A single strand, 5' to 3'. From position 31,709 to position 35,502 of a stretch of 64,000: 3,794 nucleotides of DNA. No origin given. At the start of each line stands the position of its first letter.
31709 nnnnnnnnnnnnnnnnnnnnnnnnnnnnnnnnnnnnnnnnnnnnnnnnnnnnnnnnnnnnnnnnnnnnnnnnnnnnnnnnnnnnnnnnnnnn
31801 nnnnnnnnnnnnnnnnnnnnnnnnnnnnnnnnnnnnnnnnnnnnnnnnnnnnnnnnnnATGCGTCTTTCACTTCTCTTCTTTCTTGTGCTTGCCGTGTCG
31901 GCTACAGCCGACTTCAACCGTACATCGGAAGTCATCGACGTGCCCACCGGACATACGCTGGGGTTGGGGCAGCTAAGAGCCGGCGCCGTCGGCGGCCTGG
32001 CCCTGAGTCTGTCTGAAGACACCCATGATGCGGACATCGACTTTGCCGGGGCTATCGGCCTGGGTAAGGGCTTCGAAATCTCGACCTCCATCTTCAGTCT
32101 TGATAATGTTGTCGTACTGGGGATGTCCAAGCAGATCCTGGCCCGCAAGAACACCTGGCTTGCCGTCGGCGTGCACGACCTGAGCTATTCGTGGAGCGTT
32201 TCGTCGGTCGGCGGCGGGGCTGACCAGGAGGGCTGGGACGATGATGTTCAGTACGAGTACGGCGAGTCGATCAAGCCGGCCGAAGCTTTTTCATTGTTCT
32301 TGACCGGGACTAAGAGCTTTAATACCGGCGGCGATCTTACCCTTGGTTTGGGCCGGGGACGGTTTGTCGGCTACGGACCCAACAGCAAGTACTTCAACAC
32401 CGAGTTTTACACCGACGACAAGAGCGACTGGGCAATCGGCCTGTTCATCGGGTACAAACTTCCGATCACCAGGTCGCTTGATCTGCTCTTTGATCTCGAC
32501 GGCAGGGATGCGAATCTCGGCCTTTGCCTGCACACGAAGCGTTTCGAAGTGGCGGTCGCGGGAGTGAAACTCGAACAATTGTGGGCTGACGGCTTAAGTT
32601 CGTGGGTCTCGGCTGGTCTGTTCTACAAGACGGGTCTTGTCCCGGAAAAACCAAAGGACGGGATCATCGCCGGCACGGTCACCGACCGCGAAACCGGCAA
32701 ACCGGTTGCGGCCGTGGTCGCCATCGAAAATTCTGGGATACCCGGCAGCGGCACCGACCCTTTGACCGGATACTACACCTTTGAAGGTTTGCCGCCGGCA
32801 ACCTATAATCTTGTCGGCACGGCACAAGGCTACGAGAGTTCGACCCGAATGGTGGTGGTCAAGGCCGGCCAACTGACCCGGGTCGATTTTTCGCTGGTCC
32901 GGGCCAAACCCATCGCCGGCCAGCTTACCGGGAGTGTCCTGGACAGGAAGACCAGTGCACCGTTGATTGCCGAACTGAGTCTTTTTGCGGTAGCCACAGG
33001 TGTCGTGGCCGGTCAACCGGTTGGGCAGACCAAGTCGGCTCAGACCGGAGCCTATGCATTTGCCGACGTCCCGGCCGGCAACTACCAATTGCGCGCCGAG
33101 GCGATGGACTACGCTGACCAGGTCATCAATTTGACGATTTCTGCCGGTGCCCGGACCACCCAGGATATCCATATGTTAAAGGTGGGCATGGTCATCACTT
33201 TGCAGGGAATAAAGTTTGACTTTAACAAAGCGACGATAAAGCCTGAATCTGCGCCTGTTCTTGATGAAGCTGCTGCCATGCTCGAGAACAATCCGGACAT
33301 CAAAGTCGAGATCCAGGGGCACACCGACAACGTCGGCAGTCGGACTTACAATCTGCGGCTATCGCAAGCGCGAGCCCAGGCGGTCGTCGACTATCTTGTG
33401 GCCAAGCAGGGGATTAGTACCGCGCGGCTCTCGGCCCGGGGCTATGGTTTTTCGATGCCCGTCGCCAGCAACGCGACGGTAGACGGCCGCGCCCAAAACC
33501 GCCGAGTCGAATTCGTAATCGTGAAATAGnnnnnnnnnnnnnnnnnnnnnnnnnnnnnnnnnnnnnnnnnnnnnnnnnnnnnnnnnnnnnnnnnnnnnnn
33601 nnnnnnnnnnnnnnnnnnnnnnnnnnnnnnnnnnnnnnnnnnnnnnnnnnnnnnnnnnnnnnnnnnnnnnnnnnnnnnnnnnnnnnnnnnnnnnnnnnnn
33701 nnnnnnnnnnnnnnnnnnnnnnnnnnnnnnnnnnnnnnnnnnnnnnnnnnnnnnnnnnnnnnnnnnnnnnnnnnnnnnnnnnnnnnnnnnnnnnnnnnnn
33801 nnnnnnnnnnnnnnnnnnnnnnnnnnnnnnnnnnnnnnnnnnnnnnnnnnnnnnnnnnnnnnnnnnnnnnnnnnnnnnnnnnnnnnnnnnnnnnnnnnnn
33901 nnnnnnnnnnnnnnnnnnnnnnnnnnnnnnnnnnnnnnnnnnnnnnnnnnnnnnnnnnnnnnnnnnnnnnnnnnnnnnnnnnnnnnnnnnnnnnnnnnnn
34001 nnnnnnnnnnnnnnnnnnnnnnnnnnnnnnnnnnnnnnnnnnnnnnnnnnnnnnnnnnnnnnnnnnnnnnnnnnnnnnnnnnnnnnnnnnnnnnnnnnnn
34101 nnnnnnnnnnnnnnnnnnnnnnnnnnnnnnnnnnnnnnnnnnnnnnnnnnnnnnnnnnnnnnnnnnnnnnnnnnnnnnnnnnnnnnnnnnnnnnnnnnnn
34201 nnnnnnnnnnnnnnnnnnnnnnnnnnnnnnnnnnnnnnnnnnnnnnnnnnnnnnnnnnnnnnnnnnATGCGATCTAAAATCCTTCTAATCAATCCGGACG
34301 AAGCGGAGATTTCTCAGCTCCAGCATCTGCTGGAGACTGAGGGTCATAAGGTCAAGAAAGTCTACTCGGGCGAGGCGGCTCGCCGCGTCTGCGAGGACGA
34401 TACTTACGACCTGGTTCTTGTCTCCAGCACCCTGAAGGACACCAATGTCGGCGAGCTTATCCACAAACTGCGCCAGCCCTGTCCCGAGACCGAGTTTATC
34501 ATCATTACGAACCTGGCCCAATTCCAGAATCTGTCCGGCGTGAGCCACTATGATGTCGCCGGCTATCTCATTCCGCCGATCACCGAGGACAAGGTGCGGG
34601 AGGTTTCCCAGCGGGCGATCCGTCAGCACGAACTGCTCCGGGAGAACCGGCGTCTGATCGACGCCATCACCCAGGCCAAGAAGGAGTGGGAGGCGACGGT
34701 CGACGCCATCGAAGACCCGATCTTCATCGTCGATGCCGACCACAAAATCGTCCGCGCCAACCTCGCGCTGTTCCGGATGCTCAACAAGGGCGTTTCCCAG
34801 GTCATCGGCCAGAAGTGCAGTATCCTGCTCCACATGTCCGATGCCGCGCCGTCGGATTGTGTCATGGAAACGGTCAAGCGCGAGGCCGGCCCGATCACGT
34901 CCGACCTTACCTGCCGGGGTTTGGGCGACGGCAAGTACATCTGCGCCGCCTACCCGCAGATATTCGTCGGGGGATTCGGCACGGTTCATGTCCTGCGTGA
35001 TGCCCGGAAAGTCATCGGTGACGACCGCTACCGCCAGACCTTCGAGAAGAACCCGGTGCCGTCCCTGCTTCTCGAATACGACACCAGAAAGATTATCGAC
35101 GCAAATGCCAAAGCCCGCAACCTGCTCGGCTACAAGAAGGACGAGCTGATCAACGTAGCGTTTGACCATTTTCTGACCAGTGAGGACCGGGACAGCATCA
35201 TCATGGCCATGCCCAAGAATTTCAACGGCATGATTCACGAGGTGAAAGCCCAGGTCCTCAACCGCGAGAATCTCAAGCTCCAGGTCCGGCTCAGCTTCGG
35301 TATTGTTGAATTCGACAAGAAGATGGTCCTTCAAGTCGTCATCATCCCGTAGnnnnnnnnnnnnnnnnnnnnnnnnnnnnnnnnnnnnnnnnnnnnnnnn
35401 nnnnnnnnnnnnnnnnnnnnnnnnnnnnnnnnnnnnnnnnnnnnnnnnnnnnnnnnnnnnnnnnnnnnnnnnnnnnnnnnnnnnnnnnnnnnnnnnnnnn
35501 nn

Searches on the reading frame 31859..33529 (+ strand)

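Call 9: search_protein_families(library=pfam, proteins=[window:31859-33529:+], max_evalue=0.001)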
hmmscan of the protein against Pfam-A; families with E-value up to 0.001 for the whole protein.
window:31859-33529:+ (556 aa): 7 families
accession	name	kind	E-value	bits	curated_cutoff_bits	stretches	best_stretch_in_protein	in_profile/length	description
PF00691.25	OmpA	-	4.7e-25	88.2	27.2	1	453-548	2-98/98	OmpA family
PF13620.12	CarboxypepD_reg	-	7e-23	81.2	32.3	2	270-346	2-81/82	Carboxypeptidase regulatory-like domain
PF13715.12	CarbopepD_reg_2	-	6.5e-15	55.4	32.2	2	270-346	1-76/88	CarboxypepD_reg-like domain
PF05359.17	DUF748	-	1.6e-05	23.6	50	0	448-491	878-921/1037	Domain of Unknown Function (DUF748)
PF17210.9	SdrD_B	-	3e-05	24.6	29.7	0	384-415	35-66/112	SdrD B-like domain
PF14686.12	fn3_3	-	0.00016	21.8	24.4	0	303-341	34-74/75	Polysaccharide lyase family 4, domain II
PF17802.7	SpaA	-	0.00031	21.3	23.1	0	371-412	19-57/91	Prealbumin-like fold domain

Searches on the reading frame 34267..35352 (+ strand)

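Call 31: search_protein_families(library=ncbifam, proteins=[window:34267-35352:+], max_evalue=0.00001)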
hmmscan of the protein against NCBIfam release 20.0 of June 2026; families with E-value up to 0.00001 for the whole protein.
window:34267-35352:+ (361 aa): 11 families
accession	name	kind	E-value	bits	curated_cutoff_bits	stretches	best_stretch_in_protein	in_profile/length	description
TIGR00229.1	sensory_box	domain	8.4e-12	45.3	22.9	1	253-311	5-62/126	PAS domain S-box protein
NF045505.1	RR_RssB_Pseudo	equivalog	5.7e-10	38.8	700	1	3-149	6-153/394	two-component system response regulator RssB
TIGR02040.1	PpsR-CrtJ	equivalog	1.3e-09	37.6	275.4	1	252-344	132-224/442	transcriptional regulator PpsR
NF053512.1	nitric_RR_NosR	exception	3.6e-09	36.1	400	1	5-143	1-140/422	response regulator c-di-GMP phosphodiesterase, NosR family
TIGR02956.1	TMAO_torS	equivalog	1.6e-07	29.8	676.5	1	4-135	703-843/967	TMAO reductase system sensor histidine kinase/response regulator TorS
NF047497.1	HK_LIC_12097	equivalog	7e-07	28.3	500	1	130-203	2-76/367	LIC_12097 family sensor histidine kinase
NF045991.1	RespRegCtrARhodob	equivalog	1.2e-06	28.4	350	1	4-108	2-106/224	response regulator transcription factor CtrA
NF052313.1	T9SS_RR_PorX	equivalog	1.2e-06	27.6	300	1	14-181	11-177/513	T9SS response regulator signal transducer PorX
NF046022.1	RespRegCpdRBruc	equivalog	5.6e-06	26.3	180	0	4-86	3-85/120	cell cycle two-component system response regulator CpdR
NF008467.0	PRK11359.1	equivalog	6.5e-06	24.4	857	0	144-197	141-193/800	oxygen-sensing cyclic-di-GMP phosphodiesterase DosP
NF008302.0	PRK11091.1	equivalog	7.1e-06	24.5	838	1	4-179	527-700/779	aerobic respiration two-component sensor histidine kinase ArcB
